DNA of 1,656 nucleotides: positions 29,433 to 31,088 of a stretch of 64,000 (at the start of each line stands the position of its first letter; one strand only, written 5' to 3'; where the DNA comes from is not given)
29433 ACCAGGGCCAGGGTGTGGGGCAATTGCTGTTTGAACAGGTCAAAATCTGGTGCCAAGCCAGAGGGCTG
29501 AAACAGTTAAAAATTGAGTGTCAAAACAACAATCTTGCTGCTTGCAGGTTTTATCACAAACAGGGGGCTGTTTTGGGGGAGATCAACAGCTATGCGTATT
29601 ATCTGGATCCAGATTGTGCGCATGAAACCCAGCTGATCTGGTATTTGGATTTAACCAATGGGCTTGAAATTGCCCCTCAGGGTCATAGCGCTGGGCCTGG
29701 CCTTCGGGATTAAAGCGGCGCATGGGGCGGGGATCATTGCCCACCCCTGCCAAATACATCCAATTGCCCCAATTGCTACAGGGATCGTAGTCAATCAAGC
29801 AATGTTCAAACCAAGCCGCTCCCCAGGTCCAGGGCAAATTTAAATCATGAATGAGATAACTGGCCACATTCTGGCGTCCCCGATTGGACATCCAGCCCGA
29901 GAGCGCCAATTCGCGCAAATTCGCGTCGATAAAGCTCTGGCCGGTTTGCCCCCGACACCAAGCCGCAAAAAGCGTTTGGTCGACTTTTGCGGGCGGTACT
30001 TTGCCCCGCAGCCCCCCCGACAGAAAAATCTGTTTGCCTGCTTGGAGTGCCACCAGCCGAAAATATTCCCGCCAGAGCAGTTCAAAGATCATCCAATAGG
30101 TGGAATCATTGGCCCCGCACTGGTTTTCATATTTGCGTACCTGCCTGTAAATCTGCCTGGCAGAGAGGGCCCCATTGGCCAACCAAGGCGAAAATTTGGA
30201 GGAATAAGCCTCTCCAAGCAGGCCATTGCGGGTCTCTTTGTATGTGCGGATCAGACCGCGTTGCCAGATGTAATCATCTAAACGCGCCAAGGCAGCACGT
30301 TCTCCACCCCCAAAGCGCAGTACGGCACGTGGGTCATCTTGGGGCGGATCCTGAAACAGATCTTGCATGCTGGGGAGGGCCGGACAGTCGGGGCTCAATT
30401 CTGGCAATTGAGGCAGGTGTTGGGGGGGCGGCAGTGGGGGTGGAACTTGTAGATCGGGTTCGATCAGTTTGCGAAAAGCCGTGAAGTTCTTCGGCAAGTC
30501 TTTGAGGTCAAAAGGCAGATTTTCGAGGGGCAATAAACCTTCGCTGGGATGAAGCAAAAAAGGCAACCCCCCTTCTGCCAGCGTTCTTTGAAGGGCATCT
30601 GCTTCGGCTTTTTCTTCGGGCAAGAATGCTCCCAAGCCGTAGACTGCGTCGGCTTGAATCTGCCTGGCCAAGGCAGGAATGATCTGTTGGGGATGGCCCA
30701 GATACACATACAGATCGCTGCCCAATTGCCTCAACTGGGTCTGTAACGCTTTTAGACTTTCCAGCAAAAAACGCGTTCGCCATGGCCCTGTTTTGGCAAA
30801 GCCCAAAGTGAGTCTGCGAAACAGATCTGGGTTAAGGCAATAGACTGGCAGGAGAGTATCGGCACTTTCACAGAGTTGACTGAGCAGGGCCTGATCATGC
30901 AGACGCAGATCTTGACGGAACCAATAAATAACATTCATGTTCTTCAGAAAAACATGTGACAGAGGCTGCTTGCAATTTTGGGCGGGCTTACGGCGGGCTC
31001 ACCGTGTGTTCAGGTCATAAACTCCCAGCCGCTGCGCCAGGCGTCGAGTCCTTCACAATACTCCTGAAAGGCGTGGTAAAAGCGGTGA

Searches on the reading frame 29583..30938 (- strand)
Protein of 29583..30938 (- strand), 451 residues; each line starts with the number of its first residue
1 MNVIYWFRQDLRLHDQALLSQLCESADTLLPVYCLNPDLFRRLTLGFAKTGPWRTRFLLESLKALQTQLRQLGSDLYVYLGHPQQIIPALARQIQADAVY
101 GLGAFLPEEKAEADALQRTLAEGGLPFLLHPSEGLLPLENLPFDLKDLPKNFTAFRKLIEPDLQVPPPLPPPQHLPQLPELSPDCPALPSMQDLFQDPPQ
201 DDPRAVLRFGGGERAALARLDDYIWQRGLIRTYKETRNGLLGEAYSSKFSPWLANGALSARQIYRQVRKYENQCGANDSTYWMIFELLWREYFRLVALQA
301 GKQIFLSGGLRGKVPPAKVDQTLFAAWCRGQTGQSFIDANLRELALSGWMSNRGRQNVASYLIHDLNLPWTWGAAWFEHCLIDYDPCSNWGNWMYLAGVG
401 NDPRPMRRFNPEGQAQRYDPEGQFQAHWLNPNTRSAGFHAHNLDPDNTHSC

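Call 12: search_protein_families(library=pfam, proteins=[window:29583-30938:-], max_evalue=0.001)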
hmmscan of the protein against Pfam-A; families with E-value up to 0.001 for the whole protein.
window:29583-30938:- (451 aa): 2 families
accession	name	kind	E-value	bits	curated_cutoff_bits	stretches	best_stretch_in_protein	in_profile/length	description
PF03441.19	FAD_binding_7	-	2.3e-43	148.4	27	1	285-430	3-151/203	FAD binding domain of DNA photolyase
PF00875.24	DNA_photolyase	-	1.6e-36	126.1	26.6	1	3-171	1-162/164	DNA photolyase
